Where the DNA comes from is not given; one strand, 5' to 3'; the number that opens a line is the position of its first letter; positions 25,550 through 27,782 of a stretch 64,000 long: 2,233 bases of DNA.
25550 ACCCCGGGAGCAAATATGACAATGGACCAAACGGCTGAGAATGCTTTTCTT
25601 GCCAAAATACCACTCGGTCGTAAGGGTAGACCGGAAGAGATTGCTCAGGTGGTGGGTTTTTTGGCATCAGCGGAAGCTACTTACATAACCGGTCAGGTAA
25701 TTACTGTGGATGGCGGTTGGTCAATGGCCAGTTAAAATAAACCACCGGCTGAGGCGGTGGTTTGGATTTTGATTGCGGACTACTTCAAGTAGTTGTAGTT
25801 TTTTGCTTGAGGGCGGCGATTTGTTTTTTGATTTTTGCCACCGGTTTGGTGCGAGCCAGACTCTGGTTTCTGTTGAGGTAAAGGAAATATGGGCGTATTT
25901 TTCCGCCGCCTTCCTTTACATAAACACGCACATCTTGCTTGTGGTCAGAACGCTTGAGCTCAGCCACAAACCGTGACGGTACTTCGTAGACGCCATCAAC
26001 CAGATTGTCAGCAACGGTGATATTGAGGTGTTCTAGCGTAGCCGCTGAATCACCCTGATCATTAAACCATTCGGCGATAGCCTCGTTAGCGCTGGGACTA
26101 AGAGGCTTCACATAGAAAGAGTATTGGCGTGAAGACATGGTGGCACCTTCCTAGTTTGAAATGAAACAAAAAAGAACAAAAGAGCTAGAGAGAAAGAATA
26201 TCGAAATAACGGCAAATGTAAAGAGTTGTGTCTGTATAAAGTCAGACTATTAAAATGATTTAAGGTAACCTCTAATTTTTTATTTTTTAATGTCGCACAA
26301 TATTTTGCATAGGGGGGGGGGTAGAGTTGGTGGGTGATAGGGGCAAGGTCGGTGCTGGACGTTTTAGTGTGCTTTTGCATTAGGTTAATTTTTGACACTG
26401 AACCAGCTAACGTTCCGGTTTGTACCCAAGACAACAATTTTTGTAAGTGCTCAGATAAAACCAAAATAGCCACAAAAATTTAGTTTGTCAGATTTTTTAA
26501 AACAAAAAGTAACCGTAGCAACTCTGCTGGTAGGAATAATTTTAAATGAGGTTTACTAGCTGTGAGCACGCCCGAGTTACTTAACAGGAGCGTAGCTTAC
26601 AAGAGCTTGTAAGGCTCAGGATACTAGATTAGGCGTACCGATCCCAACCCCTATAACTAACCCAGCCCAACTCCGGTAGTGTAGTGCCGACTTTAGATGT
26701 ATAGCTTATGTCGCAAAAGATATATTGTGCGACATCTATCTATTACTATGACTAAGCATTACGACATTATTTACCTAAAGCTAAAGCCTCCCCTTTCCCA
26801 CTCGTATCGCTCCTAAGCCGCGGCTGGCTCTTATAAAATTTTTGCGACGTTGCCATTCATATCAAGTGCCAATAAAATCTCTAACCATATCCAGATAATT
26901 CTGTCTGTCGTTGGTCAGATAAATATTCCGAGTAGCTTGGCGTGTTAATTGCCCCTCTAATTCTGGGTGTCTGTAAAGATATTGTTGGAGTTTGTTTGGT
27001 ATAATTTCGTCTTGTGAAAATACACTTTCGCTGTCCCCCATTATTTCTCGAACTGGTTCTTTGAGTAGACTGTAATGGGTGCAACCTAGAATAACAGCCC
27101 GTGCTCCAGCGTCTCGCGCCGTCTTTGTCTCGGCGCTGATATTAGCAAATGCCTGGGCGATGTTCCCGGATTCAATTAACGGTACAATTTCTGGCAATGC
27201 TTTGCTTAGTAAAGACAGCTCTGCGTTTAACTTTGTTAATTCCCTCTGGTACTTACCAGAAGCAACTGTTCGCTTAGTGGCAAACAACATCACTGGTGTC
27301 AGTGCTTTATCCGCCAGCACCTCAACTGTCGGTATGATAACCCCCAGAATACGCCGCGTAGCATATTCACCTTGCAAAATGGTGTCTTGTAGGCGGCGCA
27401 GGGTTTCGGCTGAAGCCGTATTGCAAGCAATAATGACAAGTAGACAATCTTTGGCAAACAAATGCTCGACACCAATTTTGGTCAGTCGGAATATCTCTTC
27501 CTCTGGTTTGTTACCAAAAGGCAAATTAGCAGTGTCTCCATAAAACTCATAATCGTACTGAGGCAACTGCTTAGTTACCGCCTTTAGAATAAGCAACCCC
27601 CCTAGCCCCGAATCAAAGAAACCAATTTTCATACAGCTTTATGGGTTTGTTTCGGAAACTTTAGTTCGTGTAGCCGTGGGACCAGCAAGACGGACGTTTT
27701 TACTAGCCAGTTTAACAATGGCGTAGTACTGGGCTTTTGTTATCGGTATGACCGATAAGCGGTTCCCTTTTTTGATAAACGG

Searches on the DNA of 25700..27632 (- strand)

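Call 4: search_rna_families(source=window, start=25700, end=27000, threshold=evalue, max_evalue=10, show_alignments=3)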
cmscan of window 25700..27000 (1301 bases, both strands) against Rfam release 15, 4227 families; matches with E-value up to 10: 3.
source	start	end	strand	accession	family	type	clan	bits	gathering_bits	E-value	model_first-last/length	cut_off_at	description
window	26449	26561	-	RF01223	snR13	Gene; snRNA; snoRNA; CD-box;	CL00045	19.3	47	2.2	1-124/124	no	Small nucleolar RNA snR13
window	25980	26063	-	RF01734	Fluoride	Cis-reg; riboswitch;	-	18.3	34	0.034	1-64/64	no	Fluoride riboswitch aptamer (crcB RNA motif)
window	26193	26366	+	RF01295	SCARNA7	Gene; snRNA; snoRNA; scaRNA;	-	9.7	65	8.2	1-330/330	no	Small Cajal body-specific RNA 7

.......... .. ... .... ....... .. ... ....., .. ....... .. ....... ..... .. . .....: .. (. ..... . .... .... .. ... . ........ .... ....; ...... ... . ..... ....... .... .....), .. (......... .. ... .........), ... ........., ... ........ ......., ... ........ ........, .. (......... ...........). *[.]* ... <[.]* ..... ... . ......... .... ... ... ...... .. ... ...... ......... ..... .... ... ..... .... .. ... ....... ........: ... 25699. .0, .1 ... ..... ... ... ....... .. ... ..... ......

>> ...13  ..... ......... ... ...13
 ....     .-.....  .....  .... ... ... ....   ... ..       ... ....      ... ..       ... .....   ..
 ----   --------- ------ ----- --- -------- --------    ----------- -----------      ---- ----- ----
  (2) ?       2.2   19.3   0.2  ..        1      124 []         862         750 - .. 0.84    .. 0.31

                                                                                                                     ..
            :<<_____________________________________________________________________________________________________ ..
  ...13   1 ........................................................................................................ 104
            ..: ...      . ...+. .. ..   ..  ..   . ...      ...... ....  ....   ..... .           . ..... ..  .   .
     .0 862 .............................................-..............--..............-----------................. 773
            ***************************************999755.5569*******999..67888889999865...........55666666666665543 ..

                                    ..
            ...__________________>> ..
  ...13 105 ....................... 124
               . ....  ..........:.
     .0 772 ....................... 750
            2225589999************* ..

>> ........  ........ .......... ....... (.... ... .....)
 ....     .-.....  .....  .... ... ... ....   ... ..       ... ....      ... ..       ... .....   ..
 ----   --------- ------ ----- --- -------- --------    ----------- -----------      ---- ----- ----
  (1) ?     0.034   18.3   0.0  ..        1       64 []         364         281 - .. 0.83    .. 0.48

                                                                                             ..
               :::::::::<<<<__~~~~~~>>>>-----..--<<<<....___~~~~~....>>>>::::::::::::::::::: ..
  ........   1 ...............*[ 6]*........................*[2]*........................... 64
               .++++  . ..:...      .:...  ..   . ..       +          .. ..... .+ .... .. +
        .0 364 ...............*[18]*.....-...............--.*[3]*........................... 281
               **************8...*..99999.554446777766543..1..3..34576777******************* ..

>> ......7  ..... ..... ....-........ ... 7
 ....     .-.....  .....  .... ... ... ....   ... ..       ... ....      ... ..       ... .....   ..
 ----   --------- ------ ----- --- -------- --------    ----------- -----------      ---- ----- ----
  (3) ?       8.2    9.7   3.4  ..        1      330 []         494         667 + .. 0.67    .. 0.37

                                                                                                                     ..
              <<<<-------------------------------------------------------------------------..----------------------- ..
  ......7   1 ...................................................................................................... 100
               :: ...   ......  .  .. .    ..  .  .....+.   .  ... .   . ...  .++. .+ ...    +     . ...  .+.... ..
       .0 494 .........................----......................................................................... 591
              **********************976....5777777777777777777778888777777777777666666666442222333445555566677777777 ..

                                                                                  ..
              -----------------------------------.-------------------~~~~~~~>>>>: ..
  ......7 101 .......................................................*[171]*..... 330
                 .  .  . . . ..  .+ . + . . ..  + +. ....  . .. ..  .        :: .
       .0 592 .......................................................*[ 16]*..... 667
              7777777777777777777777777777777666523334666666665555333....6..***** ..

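Call 21: search_rna_families(sources=[L005, L006, L007, L008, L009, L010, L011, L012], threshold=gathering)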
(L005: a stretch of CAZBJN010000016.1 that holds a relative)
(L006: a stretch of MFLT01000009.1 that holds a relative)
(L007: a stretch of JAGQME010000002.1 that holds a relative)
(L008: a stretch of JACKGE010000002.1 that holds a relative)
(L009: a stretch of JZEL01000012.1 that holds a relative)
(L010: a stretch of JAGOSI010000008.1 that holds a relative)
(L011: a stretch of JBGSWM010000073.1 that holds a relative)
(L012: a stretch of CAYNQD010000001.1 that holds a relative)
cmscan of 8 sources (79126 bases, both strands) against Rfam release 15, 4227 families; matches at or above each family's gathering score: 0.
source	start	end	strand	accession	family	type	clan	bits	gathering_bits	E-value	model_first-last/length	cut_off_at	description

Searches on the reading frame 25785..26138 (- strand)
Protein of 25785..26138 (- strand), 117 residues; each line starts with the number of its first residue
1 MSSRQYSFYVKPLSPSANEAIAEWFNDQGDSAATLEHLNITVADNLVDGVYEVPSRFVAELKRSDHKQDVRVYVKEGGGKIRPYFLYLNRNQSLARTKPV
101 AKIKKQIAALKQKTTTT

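Call 16: search_protein_families(library=pfam, proteins=[window:25785-26138:-], max_evalue=1)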
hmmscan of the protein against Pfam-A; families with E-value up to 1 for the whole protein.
window:25785-26138:- (117 aa): 1 family
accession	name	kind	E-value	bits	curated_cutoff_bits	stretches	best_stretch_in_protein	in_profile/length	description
PF03513.19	Cloacin_immun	-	0.0019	19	25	1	23-64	20-61/80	Cloacin immunity protein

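Call 17: find_homologous_proteins(query=window:25785-26138:-)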
Query window:25785-26138:- (117 aa): 1 proteins with E <= 0.001 among 6 candidates.
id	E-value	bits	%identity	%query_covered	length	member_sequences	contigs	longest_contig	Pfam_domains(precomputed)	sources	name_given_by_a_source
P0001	4.8e-70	250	100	100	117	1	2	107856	-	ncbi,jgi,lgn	-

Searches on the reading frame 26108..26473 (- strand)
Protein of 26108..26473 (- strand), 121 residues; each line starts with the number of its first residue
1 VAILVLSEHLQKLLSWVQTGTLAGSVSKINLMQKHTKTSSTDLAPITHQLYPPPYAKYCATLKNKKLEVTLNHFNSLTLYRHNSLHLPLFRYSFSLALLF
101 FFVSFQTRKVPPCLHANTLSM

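Call 16: search_protein_families(library=pfam, proteins=[window:26108-26473:-], max_evalue=1)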
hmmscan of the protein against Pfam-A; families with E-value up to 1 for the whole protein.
window:26108-26473:- (121 aa): 0 families
